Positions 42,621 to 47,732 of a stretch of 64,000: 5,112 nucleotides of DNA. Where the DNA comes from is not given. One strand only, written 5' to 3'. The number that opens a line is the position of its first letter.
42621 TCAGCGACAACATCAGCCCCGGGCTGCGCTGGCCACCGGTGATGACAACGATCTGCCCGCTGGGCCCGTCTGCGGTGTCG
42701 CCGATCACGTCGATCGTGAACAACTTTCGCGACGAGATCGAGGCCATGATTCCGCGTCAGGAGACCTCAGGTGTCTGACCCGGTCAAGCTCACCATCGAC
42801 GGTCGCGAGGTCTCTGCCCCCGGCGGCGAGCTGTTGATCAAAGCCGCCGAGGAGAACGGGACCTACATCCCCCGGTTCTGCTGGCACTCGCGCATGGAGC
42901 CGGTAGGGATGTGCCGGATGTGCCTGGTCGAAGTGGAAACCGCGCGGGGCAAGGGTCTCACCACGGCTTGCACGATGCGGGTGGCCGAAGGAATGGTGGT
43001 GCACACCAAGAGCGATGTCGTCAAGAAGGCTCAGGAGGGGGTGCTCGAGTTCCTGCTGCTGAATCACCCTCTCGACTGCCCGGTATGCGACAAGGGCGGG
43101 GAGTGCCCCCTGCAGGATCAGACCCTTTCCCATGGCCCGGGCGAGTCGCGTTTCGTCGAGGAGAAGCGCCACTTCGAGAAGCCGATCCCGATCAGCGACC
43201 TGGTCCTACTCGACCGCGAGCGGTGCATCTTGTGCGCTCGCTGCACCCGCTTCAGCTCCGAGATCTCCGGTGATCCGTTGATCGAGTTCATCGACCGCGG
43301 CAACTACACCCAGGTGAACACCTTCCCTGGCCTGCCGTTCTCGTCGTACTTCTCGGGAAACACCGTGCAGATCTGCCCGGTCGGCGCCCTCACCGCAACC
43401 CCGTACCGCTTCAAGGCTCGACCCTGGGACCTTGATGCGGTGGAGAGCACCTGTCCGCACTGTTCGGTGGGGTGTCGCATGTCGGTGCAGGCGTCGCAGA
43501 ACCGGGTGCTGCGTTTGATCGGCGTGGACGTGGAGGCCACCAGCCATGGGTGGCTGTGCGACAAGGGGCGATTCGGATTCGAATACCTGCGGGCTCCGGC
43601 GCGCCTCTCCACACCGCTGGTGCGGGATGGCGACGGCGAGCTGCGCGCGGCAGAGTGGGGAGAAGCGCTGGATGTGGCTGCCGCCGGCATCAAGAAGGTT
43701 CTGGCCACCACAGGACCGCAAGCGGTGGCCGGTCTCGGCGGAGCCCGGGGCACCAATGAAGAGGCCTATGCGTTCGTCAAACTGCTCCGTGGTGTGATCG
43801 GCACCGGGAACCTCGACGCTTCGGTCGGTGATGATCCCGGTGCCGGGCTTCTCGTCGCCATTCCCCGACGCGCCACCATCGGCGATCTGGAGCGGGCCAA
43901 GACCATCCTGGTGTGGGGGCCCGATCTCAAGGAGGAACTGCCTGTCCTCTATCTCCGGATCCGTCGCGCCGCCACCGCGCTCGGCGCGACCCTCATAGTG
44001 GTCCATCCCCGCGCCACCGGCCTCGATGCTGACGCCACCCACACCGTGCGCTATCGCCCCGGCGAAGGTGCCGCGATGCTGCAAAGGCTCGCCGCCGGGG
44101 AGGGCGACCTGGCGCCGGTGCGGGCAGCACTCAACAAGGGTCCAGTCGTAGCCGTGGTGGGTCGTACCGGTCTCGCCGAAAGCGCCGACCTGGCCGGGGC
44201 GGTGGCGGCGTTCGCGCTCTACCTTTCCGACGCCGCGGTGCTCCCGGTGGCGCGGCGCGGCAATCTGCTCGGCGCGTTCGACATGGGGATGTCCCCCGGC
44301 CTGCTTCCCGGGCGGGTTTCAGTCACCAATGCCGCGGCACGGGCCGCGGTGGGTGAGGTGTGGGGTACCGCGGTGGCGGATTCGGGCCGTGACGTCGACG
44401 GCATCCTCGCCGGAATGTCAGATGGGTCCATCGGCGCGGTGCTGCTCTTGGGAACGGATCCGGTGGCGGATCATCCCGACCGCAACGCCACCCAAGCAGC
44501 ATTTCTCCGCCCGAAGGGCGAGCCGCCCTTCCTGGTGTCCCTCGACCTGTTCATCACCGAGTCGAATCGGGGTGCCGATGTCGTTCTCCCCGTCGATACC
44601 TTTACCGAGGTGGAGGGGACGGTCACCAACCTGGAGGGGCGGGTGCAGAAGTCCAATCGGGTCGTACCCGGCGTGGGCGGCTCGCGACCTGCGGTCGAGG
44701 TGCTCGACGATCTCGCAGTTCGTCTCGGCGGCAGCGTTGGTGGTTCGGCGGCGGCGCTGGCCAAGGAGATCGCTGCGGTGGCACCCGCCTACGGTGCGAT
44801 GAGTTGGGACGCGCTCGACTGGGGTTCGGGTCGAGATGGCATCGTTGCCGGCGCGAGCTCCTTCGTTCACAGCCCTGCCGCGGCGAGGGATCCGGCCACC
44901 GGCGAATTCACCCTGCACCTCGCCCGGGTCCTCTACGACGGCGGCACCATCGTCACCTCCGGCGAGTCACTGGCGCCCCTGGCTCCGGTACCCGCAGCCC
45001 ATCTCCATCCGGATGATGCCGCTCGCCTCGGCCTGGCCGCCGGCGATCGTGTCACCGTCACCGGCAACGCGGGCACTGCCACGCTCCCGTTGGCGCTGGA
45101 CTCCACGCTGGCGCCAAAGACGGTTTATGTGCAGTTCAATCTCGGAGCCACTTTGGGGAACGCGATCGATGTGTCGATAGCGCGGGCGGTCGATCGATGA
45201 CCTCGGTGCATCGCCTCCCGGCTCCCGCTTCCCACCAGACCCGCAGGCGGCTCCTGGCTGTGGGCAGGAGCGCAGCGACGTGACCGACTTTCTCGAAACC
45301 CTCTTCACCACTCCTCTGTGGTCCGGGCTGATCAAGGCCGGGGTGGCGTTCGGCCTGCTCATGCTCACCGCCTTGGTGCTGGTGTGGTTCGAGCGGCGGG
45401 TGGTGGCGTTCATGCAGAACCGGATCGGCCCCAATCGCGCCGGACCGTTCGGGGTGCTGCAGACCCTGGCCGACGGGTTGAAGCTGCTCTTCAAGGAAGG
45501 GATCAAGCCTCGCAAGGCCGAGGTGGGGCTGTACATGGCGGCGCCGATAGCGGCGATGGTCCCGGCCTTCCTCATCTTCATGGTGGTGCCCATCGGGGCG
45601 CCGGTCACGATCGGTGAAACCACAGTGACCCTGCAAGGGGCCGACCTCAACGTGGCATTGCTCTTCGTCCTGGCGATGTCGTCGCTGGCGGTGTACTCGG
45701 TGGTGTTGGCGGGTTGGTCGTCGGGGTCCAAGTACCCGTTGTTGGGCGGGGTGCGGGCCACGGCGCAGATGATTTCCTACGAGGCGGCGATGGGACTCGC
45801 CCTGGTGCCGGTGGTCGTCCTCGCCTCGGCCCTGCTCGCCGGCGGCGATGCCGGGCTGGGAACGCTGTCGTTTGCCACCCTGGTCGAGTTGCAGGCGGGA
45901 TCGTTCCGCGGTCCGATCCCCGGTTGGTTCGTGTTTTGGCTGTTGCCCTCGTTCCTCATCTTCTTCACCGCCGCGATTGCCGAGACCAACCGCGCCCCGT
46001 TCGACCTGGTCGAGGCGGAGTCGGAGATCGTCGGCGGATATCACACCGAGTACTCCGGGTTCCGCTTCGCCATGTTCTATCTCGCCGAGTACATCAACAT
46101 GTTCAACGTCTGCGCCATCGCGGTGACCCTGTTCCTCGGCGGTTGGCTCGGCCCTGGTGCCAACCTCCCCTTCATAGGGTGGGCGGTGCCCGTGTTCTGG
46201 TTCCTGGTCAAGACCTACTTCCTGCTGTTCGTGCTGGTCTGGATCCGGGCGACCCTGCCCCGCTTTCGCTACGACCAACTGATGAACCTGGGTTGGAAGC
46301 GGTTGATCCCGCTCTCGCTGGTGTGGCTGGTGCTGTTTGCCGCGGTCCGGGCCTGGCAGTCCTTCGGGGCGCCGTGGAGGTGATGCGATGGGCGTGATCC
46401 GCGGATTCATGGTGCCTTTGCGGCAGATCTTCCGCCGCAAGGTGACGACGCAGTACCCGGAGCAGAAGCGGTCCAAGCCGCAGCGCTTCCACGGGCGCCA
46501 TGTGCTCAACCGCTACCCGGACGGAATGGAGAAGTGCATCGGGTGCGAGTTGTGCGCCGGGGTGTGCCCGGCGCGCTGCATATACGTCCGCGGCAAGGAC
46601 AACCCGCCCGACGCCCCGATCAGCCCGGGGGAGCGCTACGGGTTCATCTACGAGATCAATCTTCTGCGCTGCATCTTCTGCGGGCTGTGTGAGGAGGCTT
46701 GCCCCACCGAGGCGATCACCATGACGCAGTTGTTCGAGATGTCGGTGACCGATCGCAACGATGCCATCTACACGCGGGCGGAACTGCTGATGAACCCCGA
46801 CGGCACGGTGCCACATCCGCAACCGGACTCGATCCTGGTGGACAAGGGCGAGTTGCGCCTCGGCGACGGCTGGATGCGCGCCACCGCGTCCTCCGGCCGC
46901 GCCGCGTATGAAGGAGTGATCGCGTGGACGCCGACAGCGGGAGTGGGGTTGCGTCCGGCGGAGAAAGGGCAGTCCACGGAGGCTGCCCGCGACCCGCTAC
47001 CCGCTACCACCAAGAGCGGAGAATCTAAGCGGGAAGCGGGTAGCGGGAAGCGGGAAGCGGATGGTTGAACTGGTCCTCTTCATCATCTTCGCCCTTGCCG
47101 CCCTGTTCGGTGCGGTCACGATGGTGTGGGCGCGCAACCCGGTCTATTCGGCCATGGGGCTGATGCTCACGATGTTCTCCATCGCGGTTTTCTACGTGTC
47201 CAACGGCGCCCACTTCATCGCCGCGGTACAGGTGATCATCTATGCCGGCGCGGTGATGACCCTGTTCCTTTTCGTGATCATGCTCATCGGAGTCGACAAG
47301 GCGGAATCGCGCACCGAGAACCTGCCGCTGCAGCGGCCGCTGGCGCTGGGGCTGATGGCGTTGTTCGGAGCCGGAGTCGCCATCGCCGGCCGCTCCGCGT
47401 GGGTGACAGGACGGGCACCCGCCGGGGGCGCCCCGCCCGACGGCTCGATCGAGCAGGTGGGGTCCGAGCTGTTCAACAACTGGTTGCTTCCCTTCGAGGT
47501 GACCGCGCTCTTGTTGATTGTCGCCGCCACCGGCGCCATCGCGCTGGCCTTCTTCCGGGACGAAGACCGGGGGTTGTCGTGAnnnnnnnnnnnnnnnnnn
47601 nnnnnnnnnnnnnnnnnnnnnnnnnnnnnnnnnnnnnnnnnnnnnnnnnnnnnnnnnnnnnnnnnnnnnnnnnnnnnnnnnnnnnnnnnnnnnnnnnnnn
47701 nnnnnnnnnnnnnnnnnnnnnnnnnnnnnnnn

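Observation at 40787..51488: Tandem 7-bp repeat arrays at four junctions inside the nuo operon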

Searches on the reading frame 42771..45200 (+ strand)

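Call 16: search_protein_families(library=ncbifam, proteins=[window:42771-45200:+])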
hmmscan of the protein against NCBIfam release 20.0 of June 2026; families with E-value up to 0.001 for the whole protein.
window:42771-45200:+ (809 aa): 23 families
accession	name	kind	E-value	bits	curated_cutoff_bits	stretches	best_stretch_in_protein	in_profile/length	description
NF005895.0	PRK07860.1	equivalog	9.1e-202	672.2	802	1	2-790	15-779/811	NADH-quinone oxidoreductase subunit G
TIGR01973.1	NuoG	equivalog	1.3e-159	532.8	470.05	1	7-647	1-605/606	NADH-quinone oxidoreductase subunit NuoG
TIGR01591.1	Fdh-alpha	equivalog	7.2e-72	242.5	666.25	2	227-440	2-219/672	formate dehydrogenase subunit alpha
NF006305.0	PRK08493.1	equivalog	7.7e-52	176.4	591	2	5-179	2-170/819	NADH-quinone oxidoreductase subunit G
NF047855.1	AssmNtatRedNasC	equivalog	3e-46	158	1100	2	223-440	20-244/708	assimilatory nitrate reductase catalytic subunit NasC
NF040763.1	FeFe_hydrog_A6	exception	1.3e-42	145.9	765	1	5-210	1-208/571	NADH-dependent [FeFe] hydrogenase, group A6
NF041323.1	Nitr_red_NasA_Halo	equivalog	1.4e-36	126.3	1000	2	231-437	3-214/673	assimilatory nitrate reductase NasA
NF005745.0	PRK07569.1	equivalog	7.7e-36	123.6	333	1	6-208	5-208/238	bidirectional hydrogenase complex protein HoxU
NF040762.1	Hydr_FeFe_Clost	exception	3.7e-26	91.9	900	1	6-253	2-247/572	ferredoxin hydrogenase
NF012032.0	PRK15488.1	equivalog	2.4e-23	82.1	694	1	220-437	40-259/759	thiosulfate reductase PhsA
TIGR01706.1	NAPA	equivalog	4.5e-23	81.5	930.55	2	225-399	44-230/830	periplasmic nitrate reductase subunit alpha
NF010055.0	PRK13532.1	equivalog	1.1e-22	80.1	904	1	225-398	44-229/830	nitrate reductase catalytic subunit NapA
NF009454.0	PRK12814.1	equivalog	1.1e-19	70.2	916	1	4-104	3-101/657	putative NADPH-dependent glutamate synthase small subunit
NF041783.2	mnquin_red_QrcB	equivalog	4.3e-16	58.2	440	2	223-334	52-161/695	menaquinone reductase molybdopterin-binding-like subunit QrcB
NF041513.1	formate_DH_Act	exception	5.2e-15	54.3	1400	1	215-438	33-274/1067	formate dehydrogenase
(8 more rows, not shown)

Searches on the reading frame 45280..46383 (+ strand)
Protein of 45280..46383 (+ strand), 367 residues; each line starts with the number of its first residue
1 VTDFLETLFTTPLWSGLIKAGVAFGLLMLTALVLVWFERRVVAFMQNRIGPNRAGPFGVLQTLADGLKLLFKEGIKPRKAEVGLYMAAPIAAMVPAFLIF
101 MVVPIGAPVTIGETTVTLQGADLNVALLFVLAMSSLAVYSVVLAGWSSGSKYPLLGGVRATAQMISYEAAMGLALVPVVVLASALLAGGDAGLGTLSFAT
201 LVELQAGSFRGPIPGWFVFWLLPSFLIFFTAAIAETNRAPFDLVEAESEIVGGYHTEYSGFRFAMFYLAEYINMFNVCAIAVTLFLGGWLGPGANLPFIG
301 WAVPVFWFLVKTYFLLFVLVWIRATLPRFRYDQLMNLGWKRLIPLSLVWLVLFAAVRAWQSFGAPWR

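Call 8: find_related_loci(query=window:45280-46383:+, collection=genome_contigs, flank=10000)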
Query window:45280-46383:+ (367 aa) in genome_contigs; peptide patterns used: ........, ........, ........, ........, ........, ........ (x = any residue, [..] = any of these).
600 stretches matched a pattern (row limit reached: there are more); 598 encode a relative of the query (tblastn E <= 1e-3); the best 80 are kept; 80 distinct loci.
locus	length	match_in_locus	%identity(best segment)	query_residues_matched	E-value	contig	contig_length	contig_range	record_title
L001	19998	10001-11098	70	4-366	7e-167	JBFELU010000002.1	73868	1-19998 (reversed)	MAG: Acidimicrobiia bacterium isolate Mix_mud02.2020.12.59 k141_2194516_length_73868_cov_12.4889, whole genome shotgun s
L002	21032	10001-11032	65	17-366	2e-143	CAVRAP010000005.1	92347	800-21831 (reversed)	MAG: uncultured Actinomycetota bacterium isolate MFD03551.bin.1.83 genome assembly, contig: contig_16425, whole genome s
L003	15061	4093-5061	68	36-366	6e-143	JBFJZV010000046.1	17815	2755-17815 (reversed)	MAG: Acidimicrobiia bacterium isolate Mix_sand19.2022.05.Z.42 k141_2675430_length_17815_cov_20.9249, whole genome shotgu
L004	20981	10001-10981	68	36-366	1e-141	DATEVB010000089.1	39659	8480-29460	MAG TPA_asm: Acidimicrobiia bacterium isolate SMAG_U8356 k141_1905765, whole genome shotgun sequence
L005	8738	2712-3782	60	16-366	4e-135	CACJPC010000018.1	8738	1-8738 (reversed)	uncultured Candidatus Actinomarina sp. isolate AG-447-L16 genome assembly, contig: AG-447-L16_NODE_18, whole genome shot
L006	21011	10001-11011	61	18-366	6e-135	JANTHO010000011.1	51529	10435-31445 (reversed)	MAG: Acidimicrobiia bacterium isolate bin30015 c_000000000033, whole genome shotgun sequence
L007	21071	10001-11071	60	16-366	2e-134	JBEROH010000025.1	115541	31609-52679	MAG: Candidatus Actinomarina sp. isolate 02um_A1B0725_3.57 k127_798508, whole genome shotgun sequence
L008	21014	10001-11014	63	18-366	3e-133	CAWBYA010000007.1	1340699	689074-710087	MAG: uncultured Acidimicrobiia bacterium isolate MFD09779.bin.1.81 genome assembly, contig: contig_52049, whole genome s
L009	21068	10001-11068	59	17-366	3e-131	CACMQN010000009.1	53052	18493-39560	MAG: uncultured Candidatus Actinomarina sp. isolate AG-919-G14 genome assembly, contig: AG-919-G14_NODE_9, whole genome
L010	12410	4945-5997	66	18-366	5e-131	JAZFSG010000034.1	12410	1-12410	MAG: Acidimicrobiia bacterium isolate BS1bin.31 BS1bin.31_34, whole genome shotgun sequence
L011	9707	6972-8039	59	17-366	3e-129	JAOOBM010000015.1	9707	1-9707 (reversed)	Acidimicrobiaceae bacterium isolate AH-736-J19 AH-736-J19_NODE_15, whole genome shotgun sequence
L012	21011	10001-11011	59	36-366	1e-127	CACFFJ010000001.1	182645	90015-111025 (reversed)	uncultured Candidatus Actinomarina sp. isolate AG-410-G16 genome assembly, contig: AG-410-G16_NODE_1, whole genome shotg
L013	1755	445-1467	63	18-365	2e-136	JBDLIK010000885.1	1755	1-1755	MAG: Myxococcota bacterium isolate MAG027 MAG027_951, whole genome shotgun sequence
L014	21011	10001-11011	63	18-366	4e-125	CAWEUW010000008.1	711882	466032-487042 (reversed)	MAG: uncultured Acidimicrobiia bacterium isolate MFD05567.bin.2.61 genome assembly, contig: contig_29070, whole genome s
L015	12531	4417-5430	61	18-366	1e-129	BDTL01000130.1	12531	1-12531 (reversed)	Bacterium BMS3Bbin02 DNA, contig: NODE_46, whole genome shotgun sequence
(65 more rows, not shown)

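Call 16: search_protein_families(library=ncbifam, proteins=[window:45280-46383:+])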
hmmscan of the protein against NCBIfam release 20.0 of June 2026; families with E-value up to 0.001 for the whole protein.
window:45280-46383:+ (367 aa): 7 families
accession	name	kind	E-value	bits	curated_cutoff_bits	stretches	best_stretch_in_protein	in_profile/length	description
NF004743.0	PRK06076.1-4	equivalog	2.8e-133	445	494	1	9-363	9-348/433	NADH-quinone oxidoreductase subunit NuoH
NF004745.0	PRK06076.1-6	equivalog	7.6e-103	344.3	450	1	20-361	19-337/341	NADH-quinone oxidoreductase subunit NuoH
NF004742.0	PRK06076.1-3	equivalog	1.8e-96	323.4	531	1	11-355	20-346/356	NADH-quinone oxidoreductase subunit NuoH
NF004741.0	PRK06076.1-2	equivalog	1.5e-94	317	305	1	8-359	16-335/337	NADH-quinone oxidoreductase subunit NuoH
NF004740.0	PRK06076.1-1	equivalog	5.2e-87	292.4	399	1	17-359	15-322/325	NADH-quinone oxidoreductase subunit NuoH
NF040610.1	F420_dehyd_FpoH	exception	3.1e-85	286.5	475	1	8-354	5-333/339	F420H2 dehydrogenase subunit FpoH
NF004744.0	PRK06076.1-5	equivalog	3.8e-74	250.1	542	1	28-357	42-363/372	NADH-quinone oxidoreductase subunit NuoH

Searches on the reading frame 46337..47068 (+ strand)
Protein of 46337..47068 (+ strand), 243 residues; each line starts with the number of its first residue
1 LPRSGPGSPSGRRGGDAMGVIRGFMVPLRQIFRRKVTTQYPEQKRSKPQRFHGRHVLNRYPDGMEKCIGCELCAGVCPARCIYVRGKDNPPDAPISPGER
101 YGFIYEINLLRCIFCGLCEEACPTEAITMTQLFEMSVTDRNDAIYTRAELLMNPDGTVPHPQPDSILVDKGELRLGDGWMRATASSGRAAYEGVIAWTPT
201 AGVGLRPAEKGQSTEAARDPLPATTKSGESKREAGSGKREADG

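Call 16: search_protein_families(library=ncbifam, proteins=[window:46337-47068:+])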
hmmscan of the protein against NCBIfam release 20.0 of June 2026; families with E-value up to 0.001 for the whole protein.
window:46337-47068:+ (243 aa): 56 families (the best 25 are shown)
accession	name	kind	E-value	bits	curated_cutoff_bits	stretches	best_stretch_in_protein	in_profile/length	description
NF004537.0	PRK05888.1-3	equivalog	8e-58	195.3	163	1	17-153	20-156/204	NADH-quinone oxidoreductase subunit NuoI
TIGR01971.1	NuoI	subfamily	6.2e-42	142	113.05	1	23-150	1-121/121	NADH-quinone oxidoreductase, chain I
NF004536.0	PRK05888.1-1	equivalog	9e-41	139.2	212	1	19-159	12-146/180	NADH-quinone oxidoreductase subunit NuoI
NF004538.0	PRK05888.1-4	equivalog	1e-39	135.7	135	1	20-155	16-145/162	NADH-quinone oxidoreductase subunit NuoI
NF004539.0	PRK05888.1-5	equivalog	7e-37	126.6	225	1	20-155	16-145/162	NADH-quinone oxidoreductase subunit NuoI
NF004540.0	PRK05888.2-1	equivalog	4e-29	101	215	1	18-152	2-127/139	NADH-quinone oxidoreductase subunit NuoI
NF004545.0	PRK05888.3-1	equivalog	5e-22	78.2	229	1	18-153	24-148/154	NADH-quinone oxidoreductase subunit NuoI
NF004542.0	PRK05888.2-3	equivalog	1.1e-21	77.2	248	1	21-151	37-162/203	NADH-quinone oxidoreductase subunit NuoI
NF004544.0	PRK05888.2-6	equivalog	5.5e-20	71.8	457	1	20-151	34-159/220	NADH-quinone oxidoreductase subunit NuoI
NF040612.1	F420_dehyd_FpoI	exception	6.9e-20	71.2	180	1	20-155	2-122/135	F420H2 dehydrogenase subunit FpoI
NF009053.0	PRK12387.1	subfamily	5e-19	68.8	204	1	34-151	12-113/180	formate hydrogenlyase complex iron-sulfur subunit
TIGR00403.1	ndhI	equivalog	3e-18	66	302.35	1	21-149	23-141/183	NAD(P)H-quinone oxidoreductase subunit I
NF006076.0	PRK08222.1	equivalog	1.8e-17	63.8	270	1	35-150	13-112/181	hydrogenase 4 subunit H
NF004541.0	PRK05888.2-2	equivalog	7.7e-16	58.4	217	1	34-149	35-133/168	NADH-quinone oxidoreductase subunit NuoI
NF006221.0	PRK08348.1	subfamily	3.9e-15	55.7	124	1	28-143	11-108/136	NADH-plastoquinone oxidoreductase subunit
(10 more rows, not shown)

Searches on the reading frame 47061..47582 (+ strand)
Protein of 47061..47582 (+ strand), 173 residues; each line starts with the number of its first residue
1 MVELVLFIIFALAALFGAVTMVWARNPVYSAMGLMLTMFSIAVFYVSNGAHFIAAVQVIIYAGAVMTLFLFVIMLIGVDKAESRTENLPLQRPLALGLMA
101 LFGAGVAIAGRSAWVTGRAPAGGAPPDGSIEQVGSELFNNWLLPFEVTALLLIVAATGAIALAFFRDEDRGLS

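Call 16: search_protein_families(library=ncbifam, proteins=[window:47061-47582:+])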
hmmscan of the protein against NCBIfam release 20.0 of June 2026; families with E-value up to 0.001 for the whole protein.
window:47061-47582:+ (173 aa): 12 families
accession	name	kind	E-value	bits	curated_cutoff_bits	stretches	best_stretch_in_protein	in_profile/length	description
NF005165.0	PRK06638.1-5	equivalog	6.2e-46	156.6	192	1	3-166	19-184/282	NADH-quinone oxidoreductase subunit J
NF005164.0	PRK06638.1-4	equivalog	4.5e-30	104.6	154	1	4-166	5-172/211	NADH-quinone oxidoreductase subunit J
NF005168.0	PRK06638.2-3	equivalog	2.9e-29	102.2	154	1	4-164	5-166/172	NADH-quinone oxidoreductase subunit J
NF005163.0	PRK06638.1-3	equivalog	6.2e-27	94.4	174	1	2-163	7-167/203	NADH-quinone oxidoreductase subunit J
NF005166.0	PRK06638.2-1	equivalog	5.8e-20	71.9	284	1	3-168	4-167/174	NADH-quinone oxidoreductase subunit J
NF005167.0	PRK06638.2-2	equivalog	3.2e-18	66.1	137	1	1-163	1-162/176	NADH-quinone oxidoreductase subunit J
NF005162.0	PRK06638.1-1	equivalog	6.8e-17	61.9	157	1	7-160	5-156/184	NADH-quinone oxidoreductase subunit J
NF005024.0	PRK06433.1-4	equivalog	1.5e-12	47.5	101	1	2-83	4-85/89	NADH dehydrogenase subunit J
NF005025.0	PRK06433.1-5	equivalog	2.6e-11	43.7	95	1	3-76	12-85/96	NADH dehydrogenase subunit J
NF005169.0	PRK06638.2-4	equivalog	4.9e-10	39.7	319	1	1-162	1-164/182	NADH-quinone oxidoreductase subunit J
NF005023.0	PRK06433.1-2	equivalog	5e-10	39.7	92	1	4-80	4-80/82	NADH dehydrogenase subunit J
NF040613.1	F420_dehyd_FpoJ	exception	7.5e-05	22.6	110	1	95-163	7-76/81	F420H2 dehydrogenase subunit FpoJ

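Call 63: find_encoding_contigs(protein=window:47061-47582:+, flank=10000, max_places=10)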
Protein window:47061-47582:+ (173 aa): 2 contigs read that carry it; 2 places shown.
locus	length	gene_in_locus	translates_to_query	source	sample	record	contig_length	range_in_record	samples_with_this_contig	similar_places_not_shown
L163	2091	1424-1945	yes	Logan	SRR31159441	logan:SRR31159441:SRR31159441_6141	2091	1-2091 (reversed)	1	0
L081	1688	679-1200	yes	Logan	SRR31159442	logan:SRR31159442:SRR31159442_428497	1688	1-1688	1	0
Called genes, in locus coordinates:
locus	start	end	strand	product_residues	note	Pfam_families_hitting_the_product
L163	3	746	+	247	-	?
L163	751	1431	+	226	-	PF13183:Fer4_8 (faint), PF13484:Fer4_16 (faint), PF14697:Fer4_21 (faint), PF12797:Fer4_2 (faint), PF12838:Fer4_7, PF13187:Fer4_9 (weak), PF13237:Fer4_10 (weak), PF00037:Fer4, +1 more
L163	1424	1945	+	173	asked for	PF00499:Oxidored_q3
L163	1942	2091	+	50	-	?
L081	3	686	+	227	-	?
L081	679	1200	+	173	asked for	PF00499:Oxidored_q3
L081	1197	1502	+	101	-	PF00420:Oxidored_q2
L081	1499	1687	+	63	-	?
